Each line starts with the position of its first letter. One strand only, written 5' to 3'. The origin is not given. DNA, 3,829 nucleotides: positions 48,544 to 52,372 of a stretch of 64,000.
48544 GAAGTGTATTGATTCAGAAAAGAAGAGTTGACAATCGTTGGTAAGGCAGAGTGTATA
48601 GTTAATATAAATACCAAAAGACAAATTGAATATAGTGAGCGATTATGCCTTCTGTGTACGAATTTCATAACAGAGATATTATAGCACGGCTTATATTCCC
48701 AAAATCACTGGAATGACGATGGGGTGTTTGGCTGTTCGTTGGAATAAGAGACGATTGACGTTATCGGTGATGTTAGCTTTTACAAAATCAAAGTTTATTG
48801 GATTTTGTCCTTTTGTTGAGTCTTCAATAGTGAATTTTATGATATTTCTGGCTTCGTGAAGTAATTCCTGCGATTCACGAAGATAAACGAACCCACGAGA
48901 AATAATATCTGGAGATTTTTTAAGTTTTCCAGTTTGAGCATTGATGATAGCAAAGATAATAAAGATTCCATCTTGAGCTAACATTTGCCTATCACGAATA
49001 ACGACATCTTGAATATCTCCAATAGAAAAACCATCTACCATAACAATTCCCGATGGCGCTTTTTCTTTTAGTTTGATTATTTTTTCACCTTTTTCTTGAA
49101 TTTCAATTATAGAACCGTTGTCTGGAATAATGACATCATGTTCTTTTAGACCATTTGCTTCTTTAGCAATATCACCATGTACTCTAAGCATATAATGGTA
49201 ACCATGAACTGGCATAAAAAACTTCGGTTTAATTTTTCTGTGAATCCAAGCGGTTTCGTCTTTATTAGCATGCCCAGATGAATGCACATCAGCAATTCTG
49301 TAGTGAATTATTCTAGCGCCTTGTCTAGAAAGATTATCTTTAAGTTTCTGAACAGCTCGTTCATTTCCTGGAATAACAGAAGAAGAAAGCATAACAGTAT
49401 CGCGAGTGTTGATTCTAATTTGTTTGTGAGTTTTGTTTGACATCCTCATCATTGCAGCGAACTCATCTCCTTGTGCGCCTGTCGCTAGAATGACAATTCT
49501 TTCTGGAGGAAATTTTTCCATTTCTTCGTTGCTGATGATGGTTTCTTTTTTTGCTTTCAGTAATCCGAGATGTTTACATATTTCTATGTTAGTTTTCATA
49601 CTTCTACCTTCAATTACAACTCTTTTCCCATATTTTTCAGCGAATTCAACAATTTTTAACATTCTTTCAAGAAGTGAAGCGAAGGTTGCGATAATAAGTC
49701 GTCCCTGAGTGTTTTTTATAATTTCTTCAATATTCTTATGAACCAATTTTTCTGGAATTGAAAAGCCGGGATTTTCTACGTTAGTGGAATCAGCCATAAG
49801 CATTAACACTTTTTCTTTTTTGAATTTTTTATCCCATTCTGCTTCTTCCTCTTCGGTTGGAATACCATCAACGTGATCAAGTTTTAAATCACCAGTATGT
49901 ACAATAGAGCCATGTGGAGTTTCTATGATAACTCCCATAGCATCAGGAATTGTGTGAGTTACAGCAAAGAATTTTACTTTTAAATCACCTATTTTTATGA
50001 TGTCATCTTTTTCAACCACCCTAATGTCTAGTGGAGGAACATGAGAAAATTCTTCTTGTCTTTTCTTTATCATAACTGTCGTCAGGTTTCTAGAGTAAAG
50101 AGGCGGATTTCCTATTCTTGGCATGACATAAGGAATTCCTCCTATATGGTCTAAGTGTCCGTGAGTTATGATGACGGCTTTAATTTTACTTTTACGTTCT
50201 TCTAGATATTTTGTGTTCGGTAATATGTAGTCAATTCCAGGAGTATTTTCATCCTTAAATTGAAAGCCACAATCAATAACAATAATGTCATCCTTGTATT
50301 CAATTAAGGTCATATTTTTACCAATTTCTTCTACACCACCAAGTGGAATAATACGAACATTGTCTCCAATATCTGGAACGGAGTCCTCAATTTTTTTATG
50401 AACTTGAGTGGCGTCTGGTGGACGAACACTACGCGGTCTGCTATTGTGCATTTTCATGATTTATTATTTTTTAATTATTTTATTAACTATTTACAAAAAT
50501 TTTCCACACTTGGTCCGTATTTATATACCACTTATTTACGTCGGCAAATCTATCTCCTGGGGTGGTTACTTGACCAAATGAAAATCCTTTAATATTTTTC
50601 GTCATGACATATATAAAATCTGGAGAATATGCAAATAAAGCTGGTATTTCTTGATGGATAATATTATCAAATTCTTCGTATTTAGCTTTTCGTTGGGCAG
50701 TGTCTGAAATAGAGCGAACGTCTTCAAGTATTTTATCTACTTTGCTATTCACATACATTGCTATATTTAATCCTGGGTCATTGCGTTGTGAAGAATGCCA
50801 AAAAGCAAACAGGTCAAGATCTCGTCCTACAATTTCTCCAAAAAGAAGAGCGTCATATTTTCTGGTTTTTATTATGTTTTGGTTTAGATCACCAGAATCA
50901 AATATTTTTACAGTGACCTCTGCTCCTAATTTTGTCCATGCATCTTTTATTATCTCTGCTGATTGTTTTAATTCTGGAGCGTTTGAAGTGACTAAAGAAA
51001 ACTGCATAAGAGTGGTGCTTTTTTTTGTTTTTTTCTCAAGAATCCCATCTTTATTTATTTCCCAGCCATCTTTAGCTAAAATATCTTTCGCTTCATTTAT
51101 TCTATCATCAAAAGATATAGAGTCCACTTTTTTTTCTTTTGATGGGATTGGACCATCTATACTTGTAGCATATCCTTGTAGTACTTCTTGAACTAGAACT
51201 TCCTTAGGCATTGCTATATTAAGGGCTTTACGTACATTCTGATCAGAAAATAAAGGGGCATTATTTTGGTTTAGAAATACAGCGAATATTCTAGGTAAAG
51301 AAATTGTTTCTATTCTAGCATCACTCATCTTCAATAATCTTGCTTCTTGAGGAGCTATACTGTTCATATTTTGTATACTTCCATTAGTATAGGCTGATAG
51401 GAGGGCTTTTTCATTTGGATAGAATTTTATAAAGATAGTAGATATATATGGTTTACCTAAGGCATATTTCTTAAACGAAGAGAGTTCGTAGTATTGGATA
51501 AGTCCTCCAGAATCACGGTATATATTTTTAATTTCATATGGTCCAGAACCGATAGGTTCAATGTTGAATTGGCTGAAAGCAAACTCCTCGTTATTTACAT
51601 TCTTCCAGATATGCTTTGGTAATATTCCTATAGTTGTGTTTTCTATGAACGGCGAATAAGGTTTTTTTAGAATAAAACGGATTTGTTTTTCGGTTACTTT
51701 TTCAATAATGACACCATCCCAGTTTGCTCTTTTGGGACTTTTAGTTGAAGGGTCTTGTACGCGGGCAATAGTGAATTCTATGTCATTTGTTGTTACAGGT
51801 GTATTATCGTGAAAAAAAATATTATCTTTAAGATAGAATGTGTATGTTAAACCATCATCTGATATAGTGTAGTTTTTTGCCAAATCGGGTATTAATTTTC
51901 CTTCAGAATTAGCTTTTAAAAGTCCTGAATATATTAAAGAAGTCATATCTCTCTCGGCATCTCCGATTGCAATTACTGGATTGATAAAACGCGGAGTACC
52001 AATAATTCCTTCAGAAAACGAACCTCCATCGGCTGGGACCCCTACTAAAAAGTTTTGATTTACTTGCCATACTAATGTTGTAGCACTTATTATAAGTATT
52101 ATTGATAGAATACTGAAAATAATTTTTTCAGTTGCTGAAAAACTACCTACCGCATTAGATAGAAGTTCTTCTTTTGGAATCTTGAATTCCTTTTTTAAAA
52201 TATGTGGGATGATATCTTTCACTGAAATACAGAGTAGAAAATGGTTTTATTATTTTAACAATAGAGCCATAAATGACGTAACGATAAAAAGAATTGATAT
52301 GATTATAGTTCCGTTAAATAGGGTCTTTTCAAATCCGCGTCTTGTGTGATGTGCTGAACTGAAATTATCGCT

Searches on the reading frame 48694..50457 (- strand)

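Call 85: search_protein_families(library=pfam, proteins=[window:48694-50457:-], max_evalue=0.00001)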
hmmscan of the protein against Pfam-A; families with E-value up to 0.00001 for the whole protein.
window:48694-50457:- (588 aa): 5 families
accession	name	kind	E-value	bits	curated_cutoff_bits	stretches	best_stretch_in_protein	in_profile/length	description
PF22505.1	RNase_J_b_CASP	-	1.5e-42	144.8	27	1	251-376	1-126/126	Ribonuclease J, beta-CASP domain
PF17770.6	RNase_J_C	-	3.8e-25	89.2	23.8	1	486-587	1-101/102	Ribonuclease J C-terminal domain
PF00753.33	Lactamase_B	-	1.2e-17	65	22.7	1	47-194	6-153/196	Metallo-beta-lactamase superfamily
PF12706.13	Lactamase_B_2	-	7.5e-17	62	27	1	59-195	3-147/200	Beta-lactamase superfamily domain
PF07521.17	RMMBL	-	7.5e-06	26.3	21.6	1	384-443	4-61/63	Zn-dependent metallo-hydrolase RNA specificity domain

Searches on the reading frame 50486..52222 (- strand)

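Call 85: search_protein_families(library=pfam, proteins=[window:50486-52222:-], max_evalue=0.00001)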
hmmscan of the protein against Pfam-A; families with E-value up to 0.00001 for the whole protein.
window:50486-52222:- (579 aa): 1 family
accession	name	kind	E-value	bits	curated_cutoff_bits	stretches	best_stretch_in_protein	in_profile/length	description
PF00496.27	SBP_bac_5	-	8e-64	216.5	32.4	1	109-463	1-346/368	Bacterial extracellular solute-binding proteins, family 5 Middle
